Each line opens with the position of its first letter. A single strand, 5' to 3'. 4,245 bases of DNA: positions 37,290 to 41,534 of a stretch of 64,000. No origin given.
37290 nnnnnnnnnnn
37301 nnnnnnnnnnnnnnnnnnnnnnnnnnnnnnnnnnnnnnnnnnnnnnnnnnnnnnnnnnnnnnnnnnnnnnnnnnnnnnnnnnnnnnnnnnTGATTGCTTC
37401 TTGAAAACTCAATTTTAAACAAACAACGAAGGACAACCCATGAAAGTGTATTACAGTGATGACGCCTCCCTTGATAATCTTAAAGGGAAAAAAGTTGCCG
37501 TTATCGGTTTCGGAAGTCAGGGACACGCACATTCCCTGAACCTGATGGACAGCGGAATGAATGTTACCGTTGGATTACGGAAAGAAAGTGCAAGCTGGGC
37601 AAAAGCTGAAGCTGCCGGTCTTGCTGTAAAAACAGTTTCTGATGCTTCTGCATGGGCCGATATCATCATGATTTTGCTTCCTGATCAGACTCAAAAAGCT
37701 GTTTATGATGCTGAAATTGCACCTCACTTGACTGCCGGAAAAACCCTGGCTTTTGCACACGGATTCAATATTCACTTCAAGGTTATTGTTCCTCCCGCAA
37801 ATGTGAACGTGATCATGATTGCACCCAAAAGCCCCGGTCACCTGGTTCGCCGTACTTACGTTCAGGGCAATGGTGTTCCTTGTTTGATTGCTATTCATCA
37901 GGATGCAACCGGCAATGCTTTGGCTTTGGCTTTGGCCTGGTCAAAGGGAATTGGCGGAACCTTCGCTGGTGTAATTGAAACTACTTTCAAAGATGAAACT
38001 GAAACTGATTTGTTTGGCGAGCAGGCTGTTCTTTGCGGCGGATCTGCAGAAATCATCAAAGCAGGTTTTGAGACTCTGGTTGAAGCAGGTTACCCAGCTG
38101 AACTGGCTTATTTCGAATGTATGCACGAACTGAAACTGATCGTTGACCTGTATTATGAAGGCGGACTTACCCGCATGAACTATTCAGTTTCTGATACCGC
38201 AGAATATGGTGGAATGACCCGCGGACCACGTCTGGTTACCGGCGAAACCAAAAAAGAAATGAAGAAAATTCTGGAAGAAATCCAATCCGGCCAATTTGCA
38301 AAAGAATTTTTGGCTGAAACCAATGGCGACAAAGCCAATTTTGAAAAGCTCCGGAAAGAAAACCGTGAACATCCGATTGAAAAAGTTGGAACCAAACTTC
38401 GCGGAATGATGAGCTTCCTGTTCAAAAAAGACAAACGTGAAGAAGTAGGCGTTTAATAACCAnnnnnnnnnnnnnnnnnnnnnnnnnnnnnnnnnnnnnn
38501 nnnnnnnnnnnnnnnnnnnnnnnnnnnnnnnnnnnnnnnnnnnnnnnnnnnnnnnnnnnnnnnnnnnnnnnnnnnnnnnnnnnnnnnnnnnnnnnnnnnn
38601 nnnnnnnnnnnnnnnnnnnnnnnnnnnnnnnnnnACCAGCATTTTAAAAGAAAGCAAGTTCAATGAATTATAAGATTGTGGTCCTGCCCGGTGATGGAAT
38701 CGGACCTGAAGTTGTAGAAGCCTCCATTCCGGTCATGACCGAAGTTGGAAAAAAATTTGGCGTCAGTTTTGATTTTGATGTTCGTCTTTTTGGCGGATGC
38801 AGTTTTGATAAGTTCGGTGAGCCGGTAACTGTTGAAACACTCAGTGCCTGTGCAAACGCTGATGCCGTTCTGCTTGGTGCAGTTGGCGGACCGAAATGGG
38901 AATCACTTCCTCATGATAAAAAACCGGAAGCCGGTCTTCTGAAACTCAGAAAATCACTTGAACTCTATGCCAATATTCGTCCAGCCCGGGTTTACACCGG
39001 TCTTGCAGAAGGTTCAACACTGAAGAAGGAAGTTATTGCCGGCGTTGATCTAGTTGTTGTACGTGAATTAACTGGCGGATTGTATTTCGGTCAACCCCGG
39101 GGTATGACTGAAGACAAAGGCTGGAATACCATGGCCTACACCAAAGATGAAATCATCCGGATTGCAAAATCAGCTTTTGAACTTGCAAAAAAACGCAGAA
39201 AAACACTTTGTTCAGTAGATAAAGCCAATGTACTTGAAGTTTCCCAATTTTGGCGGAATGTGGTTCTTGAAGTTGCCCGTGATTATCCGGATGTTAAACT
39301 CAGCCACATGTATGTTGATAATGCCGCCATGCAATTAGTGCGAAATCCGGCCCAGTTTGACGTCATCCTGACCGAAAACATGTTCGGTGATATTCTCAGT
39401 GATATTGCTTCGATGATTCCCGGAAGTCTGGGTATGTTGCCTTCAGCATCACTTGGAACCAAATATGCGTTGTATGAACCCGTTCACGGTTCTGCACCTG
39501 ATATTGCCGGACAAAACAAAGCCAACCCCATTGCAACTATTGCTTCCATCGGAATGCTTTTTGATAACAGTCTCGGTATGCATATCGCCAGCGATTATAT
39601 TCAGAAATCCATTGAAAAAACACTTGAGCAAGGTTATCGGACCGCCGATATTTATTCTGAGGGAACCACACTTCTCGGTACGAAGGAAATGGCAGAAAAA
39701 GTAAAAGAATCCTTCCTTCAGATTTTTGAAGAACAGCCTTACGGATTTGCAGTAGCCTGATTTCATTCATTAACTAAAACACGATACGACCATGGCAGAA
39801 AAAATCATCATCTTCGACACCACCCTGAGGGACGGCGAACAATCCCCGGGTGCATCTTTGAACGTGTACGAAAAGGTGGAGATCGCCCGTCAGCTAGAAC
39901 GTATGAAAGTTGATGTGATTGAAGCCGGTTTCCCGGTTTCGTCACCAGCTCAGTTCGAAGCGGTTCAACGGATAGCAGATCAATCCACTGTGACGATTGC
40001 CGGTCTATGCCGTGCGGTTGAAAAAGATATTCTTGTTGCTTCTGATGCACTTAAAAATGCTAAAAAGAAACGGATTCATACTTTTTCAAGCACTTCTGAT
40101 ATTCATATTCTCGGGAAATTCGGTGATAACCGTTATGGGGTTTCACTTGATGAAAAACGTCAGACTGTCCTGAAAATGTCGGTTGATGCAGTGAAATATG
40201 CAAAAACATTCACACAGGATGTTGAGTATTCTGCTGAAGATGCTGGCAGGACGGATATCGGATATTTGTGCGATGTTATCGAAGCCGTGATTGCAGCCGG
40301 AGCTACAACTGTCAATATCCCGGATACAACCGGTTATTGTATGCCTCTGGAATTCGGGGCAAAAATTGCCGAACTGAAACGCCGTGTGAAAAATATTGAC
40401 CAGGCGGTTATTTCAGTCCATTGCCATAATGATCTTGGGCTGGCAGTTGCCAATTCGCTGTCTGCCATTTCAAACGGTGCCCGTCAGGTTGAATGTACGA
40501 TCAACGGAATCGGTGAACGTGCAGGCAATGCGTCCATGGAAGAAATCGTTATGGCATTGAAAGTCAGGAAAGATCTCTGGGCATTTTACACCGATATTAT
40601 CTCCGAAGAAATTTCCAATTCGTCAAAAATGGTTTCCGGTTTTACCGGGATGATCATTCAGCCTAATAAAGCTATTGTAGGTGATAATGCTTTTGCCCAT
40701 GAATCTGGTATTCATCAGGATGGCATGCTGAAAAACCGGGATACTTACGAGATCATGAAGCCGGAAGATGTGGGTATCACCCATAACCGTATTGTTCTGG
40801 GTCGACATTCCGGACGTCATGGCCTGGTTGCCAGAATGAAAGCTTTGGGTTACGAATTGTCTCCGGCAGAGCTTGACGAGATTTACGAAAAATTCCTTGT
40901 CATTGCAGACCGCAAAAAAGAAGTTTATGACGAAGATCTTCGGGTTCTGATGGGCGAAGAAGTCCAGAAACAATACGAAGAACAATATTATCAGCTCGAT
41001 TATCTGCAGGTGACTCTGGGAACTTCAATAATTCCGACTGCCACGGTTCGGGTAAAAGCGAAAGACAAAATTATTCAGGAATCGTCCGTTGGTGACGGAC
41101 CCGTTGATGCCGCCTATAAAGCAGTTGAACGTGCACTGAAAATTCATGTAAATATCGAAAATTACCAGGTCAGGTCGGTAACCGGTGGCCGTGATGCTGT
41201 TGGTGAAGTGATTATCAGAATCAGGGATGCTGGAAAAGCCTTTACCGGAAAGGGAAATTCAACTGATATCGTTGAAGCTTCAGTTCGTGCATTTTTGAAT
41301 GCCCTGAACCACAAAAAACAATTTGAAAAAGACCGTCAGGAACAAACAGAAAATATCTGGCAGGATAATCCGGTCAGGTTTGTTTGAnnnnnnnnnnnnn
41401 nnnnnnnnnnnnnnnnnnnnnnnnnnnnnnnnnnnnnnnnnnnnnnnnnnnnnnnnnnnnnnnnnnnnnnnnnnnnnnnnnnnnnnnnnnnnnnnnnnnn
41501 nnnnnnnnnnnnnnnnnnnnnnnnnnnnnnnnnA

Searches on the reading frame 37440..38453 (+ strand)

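Call 53: search_protein_families(library=pfam, proteins=[window:37440-38453:+], max_evalue=0.00001)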
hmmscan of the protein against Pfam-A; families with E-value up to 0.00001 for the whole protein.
window:37440-38453:+ (338 aa): 4 families
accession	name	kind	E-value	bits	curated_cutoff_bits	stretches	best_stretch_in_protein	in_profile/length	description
PF07991.19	KARI_N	-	1.1e-75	253.3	20.6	1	14-177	2-165/165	Acetohydroxy acid isomeroreductase, NADPH-binding domain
PF01450.25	KARI_C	-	6.4e-62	208.6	29.1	1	183-325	1-143/144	Ketol-acid reductoisomerase, C-terminal domain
PF03446.21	NAD_binding_2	-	7.3e-07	29.8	21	1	18-103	1-89/161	NAD binding domain of 6-phosphogluconate dehydrogenase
PF02826.25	2-Hacid_dh_C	-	7.4e-07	29.1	25.1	1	10-91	30-112/178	D-isomer specific 2-hydroxyacid dehydrogenase, NAD binding domain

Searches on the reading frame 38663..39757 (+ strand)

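Call 53: search_protein_families(library=pfam, proteins=[window:38663-39757:+], max_evalue=0.00001)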
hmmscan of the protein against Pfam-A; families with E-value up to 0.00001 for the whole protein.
window:38663-39757:+ (365 aa): 1 family
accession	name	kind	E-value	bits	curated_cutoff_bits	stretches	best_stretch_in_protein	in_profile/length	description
PF00180.25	Iso_dh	-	1.5e-135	452.4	27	1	4-347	1-348/348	Isocitrate/isopropylmalate dehydrogenase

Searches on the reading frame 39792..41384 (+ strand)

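Call 53: search_protein_families(library=pfam, proteins=[window:39792-41384:+], max_evalue=0.00001)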
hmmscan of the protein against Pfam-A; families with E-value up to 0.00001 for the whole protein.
window:39792-41384:+ (531 aa): 3 families
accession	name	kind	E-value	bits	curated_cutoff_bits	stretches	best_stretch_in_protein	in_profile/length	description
PF00682.25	HMGL-like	-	2.3e-87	293.1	29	1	4-273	1-252/260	HMGL-like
PF08502.15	LeuA_dimer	-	7.9e-38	129.8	24.9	1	377-507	1-129/131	LeuA allosteric (dimerisation) domain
PF22617.1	HCS_D2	-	3e-29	101.7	27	1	295-376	1-82/82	Homocitrate synthase post-HMGL domain-like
